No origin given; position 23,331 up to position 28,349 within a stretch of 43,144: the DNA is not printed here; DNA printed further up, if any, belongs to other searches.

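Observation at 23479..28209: A 4.7-kb T9SS surface-protein gene sits inside the ilv operon with 10-nt and 2-nt junctions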

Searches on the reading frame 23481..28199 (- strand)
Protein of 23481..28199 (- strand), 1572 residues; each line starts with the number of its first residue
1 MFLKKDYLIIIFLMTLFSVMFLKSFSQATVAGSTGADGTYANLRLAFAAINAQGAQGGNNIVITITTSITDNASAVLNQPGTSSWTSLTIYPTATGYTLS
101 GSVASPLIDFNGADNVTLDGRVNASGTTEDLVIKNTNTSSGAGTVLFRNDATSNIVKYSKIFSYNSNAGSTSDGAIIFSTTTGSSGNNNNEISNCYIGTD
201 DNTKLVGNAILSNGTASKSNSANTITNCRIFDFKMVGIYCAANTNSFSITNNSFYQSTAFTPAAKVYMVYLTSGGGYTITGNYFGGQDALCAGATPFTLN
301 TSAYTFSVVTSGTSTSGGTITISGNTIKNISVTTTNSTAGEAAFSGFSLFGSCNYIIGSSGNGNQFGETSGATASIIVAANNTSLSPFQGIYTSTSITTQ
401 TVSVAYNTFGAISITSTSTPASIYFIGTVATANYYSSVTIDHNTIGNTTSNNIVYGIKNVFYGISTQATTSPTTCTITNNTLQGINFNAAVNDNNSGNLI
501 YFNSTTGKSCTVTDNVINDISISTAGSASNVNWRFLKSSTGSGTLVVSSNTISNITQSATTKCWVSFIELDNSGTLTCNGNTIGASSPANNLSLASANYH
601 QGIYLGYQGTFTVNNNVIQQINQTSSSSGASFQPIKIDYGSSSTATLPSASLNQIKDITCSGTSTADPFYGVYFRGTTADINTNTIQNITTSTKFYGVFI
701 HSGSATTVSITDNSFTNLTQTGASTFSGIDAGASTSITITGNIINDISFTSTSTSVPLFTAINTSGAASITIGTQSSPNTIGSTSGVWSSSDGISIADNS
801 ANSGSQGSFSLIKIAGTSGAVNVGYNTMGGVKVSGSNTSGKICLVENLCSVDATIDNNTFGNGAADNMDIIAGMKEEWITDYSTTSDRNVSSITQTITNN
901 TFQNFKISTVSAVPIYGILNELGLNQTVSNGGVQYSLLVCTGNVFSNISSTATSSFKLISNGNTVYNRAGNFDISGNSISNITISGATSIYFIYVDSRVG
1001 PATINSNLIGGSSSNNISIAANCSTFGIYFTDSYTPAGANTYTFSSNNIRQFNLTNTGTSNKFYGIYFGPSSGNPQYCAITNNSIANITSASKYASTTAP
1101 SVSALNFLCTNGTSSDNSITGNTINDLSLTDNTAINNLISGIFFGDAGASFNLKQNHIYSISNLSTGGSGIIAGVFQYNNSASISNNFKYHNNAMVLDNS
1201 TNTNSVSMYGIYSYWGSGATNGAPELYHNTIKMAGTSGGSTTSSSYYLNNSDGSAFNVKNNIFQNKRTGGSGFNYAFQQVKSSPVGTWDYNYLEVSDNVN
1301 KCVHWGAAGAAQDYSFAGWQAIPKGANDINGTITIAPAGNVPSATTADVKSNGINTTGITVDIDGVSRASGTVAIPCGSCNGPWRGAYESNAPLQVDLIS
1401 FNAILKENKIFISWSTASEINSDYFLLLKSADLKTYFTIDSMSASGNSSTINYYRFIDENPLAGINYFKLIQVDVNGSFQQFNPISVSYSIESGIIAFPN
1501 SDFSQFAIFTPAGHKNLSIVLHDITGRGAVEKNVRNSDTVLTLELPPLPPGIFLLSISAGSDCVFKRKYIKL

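Call 5: search_protein_families(library=pfam, proteins=[window:23481-28199:-])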
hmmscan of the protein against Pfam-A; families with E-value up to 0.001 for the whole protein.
window:23481-28199:- (1572 aa): 0 families

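Call 7: search_protein_families(library=pfam, proteins=[window:23481-28199:-], max_evalue=5)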
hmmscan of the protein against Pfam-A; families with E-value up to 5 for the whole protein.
window:23481-28199:- (1572 aa): 4 families
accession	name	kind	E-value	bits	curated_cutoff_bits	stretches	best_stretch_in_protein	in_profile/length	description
PF18962.6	Por_Secre_tail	-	0.0076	17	27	1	1498-1568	2-73/75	Secretion system C-terminal sorting domain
PF06084.16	Cytomega_TRL10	-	0.077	13.5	20.2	0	1184-1219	32-63/149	Cytomegalovirus TRL10 protein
PF14562.12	Endonuc_BglI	-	0.17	11.5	25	1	725-810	98-181/286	Restriction endonuclease BglI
PF07353.17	Uroplakin_II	-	0.33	10.8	20.4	1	224-275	71-119/179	Uroplakin II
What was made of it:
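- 23484..23714 (-): C-terminal beta-sandwich, a divergent T9SS type A sorting domain, about aa 1496-1571. Pfam PF18962 at E = 0.0076, 17 bits, below the 27-bit cut-off (call 7).
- On T9SS type A cargo: PF18962 gives E = 0.0076 and 17 bits against a cut-off of 27 (call 7).
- On Mobile-element insertion: No transposase domain is present (calls 5, 7).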

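Call 8: search_protein_families(library=ncbifam, proteins=[window:23481-28199:-], max_evalue=1)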
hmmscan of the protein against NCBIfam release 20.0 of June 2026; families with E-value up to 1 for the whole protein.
window:23481-28199:- (1572 aa): 0 families

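Call 9: find_homologous_proteins(query=window:23481-28199:-)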
Query window:23481-28199:- (1572 aa): 621 proteins with E <= 0.001 among 8000 candidates; the best 120 are listed.
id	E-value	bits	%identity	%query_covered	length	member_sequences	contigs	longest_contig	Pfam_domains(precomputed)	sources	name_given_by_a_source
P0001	0.0e+0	3306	100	99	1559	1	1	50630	-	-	-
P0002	3.1e-201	690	42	27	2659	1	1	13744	-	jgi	-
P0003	9.6e-171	589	38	63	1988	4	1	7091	-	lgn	-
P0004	4.8e-147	510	44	21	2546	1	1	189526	-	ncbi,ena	-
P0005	6.8e-142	493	39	32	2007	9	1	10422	-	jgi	jgi:hypothetical protein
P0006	2.0e-141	491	37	31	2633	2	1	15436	-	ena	-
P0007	5.5e-132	460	39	30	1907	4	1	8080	-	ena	-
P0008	2.0e-118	415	37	29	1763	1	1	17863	PF18962.8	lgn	-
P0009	9.7e-111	390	37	33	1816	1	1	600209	-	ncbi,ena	-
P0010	1.5e-108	382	33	53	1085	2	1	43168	PF18962.8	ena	-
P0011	1.6e-108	382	38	36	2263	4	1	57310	PF18962.8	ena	-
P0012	2.6e-106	375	32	41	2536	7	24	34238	PF18962.8,PF13860.13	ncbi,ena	-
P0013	2.6e-105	372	40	19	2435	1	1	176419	PF18962.8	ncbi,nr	ncbi:MAG: T9SS type A sorting domain-containing protein [Ignavibacteriae bacterium]|nr:T9SS type A s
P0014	4.0e-104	368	37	23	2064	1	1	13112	-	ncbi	-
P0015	4.3e-103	364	37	29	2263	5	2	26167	-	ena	-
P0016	2.1e-102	362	34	54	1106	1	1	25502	PF18962.8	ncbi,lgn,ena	-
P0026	1.5e-87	313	37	29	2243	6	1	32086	PF13229.13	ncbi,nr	ncbi:MAG: right-handed parallel beta-helix repeat-containing protein, partial [Bacteroidales bacteri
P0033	1.5e-81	293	31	41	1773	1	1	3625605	PF18962.8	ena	-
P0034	5.7e-80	288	33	34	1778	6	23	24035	PF18962.8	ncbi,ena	-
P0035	1.7e-79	286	36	25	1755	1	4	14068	PF18962.8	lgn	-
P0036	2.0e-79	286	34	27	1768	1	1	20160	PF18962.8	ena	-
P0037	5.8e-79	284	36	34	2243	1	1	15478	PF18962.8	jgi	-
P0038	2.3e-78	282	35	33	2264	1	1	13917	PF18962.8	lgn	-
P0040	3.1e-78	282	36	32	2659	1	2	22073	PF18962.8,PF13860.13,PF01483.28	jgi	jgi:subtilisin-like proprotein convertase family protein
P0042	5.7e-78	281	37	27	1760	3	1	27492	PF18962.8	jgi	-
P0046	2.3e-77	279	31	45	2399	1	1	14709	PF18962.8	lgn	-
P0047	2.7e-77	279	33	46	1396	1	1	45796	PF18962.8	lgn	-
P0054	9.4e-75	270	35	22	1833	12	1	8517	PF18962.8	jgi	jgi:hypothetical protein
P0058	1.1e-72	264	32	41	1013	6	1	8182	PF18962.8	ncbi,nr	ncbi:MAG: T9SS type A sorting domain-containing protein, partial [Fluviicola sp.]|nr:T9SS type A sor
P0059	1.5e-72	263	31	35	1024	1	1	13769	PF18962.8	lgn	-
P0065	2.6e-71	259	31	36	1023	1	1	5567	PF18962.8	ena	-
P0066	2.7e-71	259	40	16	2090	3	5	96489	PF18962.8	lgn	-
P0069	9.4e-71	257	29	34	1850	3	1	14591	PF18962.8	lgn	-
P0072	9.3e-70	254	33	35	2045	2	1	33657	PF18962.8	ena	-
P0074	8.5e-69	251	34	31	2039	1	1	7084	PF18962.8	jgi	-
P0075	1.1e-68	250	32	40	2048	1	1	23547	PF18962.8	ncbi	ncbi:MAG: T9SS type A sorting domain-containing protein [Ignavibacteria bacterium]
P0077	4.5e-68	248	35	27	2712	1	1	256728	PF18962.8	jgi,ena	-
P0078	5.3e-68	248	36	27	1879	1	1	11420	PF13229.13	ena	-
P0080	7.2e-67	244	37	19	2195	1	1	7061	PF18962.8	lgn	-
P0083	3.7e-65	239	31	42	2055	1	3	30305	PF18962.8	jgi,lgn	jgi:hypothetical protein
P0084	9.9e-65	237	27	38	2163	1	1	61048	PF18962.8,PF00041.28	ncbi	-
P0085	1.0e-64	237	37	19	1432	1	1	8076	PF21722.5,PF13229.13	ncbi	-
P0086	2.7e-64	236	35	36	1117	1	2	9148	PF18962.8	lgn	-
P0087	1.0e-63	234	31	40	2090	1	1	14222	PF18962.8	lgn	-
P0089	7.6e-63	231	44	21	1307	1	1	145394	PF18962.8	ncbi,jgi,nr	ncbi:MAG: T9SS type A sorting domain-containing protein [Bacteroidales bacterium]|jgi:hypothetical p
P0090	9.9e-63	231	34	42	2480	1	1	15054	PF18962.8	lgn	-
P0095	6.3e-62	228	33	39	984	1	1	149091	PF18962.8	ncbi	ncbi:MAG: T9SS type A sorting domain-containing protein [bacterium]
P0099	3.7e-61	225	32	29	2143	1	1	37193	PF18962.8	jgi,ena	-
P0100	5.8e-61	225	43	21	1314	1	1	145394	PF18962.8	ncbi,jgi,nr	ncbi:MAG: T9SS type A sorting domain-containing protein [Bacteroidales bacterium]|jgi:hypothetical p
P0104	1.0e-60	224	34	29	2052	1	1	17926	PF18962.8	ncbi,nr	ncbi:MAG: hypothetical protein K1X85_06515 [Ignavibacteria bacterium]|nr:hypothetical protein [Ignav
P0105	2.7e-60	223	35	27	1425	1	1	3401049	PF18962.8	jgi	jgi:hypothetical protein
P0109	3.2e-59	219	34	29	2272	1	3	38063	PF18962.8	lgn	-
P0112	1.3e-58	217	44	24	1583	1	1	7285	PF18962.8,PF05345.19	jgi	jgi:hypothetical protein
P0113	6.4e-58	215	32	36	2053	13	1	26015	PF18962.8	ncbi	-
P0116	1.5e-57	213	37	19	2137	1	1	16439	PF18962.8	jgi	-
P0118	2.1e-57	213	32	30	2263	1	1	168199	PF18962.8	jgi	jgi:hypothetical protein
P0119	3.7e-57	212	29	28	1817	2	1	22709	PF18962.8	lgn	-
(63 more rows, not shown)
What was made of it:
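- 23481..28199 (-): BIG: 1,572-aa secreted beta-helix protein with a T9SS-type C-terminus. Homologs are large T9SS or beta-helix proteins of Bacteroidota and Ignavibacteria (call 9).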

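Call 20: find_encoding_contigs(protein=P0001, flank=10000, max_places=10)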
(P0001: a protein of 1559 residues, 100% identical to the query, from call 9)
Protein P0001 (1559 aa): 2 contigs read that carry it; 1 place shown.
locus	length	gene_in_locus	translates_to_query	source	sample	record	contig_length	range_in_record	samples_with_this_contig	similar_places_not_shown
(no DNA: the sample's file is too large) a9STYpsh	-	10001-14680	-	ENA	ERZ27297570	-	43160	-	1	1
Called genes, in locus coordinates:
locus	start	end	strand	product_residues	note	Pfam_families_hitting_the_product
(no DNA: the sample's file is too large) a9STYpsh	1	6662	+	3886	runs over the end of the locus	?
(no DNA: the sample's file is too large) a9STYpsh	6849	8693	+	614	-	PF26696:PTL_trimer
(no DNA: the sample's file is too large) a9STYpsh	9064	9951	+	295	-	PF01063:Aminotran_4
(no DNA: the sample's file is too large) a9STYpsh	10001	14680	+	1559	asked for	-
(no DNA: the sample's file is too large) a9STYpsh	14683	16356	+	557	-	PF00920:ILVD_EDD_N, PF24877:ILV_EDD_C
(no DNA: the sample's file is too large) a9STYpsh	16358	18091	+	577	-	PF02776:TPP_enzyme_N, PF00205:TPP_enzyme_M, PF02775:TPP_enzyme_C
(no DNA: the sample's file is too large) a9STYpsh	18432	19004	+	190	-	PF01842:ACT, PF22629:ACT_AHAS_ss, PF13710:ACT_5 (weak), PF10369:ALS_ss_C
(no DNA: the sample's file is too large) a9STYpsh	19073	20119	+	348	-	PF07991:KARI_N, PF01450:KARI_C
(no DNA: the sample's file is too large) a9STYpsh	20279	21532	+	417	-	PF00291:PALP, PF00585:Thr_dehydrat_C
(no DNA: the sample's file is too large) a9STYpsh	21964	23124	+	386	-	PF26696:PTL_trimer, PF01391:Collagen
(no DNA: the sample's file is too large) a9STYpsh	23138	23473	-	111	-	-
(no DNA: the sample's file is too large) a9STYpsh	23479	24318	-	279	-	-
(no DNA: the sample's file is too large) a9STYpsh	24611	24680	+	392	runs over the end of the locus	PF02670:DXP_reductoisom, PF08436:DXP_redisom_C, PF13288:DXPR_C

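Call 28: find_encoding_contigs(protein=P0003, flank=6000, max_places=3)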
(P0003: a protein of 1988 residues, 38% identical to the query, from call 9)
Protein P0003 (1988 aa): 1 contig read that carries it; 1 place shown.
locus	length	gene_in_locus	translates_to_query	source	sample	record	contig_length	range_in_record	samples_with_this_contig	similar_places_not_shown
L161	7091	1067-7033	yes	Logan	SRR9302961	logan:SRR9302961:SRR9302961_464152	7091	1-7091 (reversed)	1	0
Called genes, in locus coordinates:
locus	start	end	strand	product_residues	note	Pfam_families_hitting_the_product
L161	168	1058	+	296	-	PF01063:Aminotran_4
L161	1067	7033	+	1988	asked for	-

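Call 29: find_encoding_contigs(protein=P0002, flank=6000, max_places=3)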
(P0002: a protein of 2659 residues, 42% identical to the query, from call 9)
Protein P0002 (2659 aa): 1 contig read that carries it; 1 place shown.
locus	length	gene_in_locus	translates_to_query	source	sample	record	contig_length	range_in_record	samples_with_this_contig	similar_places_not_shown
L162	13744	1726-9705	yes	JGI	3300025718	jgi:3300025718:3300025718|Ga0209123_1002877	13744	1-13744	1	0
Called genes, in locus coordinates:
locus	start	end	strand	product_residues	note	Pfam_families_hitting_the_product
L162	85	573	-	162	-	PF03724:META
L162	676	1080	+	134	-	-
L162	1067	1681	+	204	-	PF13358:DDE_3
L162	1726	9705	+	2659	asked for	-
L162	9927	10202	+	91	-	-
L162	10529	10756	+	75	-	-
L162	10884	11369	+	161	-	PF14352:DUF4402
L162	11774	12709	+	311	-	-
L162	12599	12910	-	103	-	-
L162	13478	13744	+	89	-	?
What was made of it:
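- Another family member, P0002, lies next to a DDE transposase (call 29).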

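Call 30: find_encoding_contigs(protein=P0016, flank=6000, max_places=3)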
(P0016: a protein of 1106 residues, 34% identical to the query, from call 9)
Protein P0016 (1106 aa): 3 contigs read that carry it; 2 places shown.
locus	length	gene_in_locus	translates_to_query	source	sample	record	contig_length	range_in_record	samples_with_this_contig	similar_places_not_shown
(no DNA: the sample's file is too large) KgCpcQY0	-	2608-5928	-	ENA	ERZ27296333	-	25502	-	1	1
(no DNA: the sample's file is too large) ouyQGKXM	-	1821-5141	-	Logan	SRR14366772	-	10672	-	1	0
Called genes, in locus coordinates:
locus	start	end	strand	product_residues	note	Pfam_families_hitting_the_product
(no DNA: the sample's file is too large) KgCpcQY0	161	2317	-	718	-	PF07719:TPR_2 (faint), PF13181:TPR_8 (faint), PF10516:SHNi-TPR (faint), PF00515:TPR_1 (weak), PF13424:TPR_12, PF13374:TPR_10 (weak), PF13424:TPR_12, PF07228:SpoIIE, +3 more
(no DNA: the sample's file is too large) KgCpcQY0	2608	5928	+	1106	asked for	PF18962:Por_Secre_tail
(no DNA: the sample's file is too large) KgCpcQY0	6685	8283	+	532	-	PF18962:Por_Secre_tail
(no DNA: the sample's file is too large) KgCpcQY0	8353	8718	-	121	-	PF09345:SiaC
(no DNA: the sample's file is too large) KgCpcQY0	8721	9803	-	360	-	PF19788:DUF6272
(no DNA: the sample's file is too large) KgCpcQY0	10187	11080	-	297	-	PF18962:Por_Secre_tail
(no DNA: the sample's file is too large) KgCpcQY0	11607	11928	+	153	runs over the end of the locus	-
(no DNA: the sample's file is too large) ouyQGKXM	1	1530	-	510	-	?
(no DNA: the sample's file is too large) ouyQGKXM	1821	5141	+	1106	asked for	PF18962:Por_Secre_tail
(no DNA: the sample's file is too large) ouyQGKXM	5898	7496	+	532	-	PF18962:Por_Secre_tail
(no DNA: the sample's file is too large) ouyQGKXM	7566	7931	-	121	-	PF09345:SiaC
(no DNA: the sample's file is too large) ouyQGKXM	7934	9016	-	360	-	PF19788:DUF6272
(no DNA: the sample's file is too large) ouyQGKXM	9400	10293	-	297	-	PF18962:Por_Secre_tail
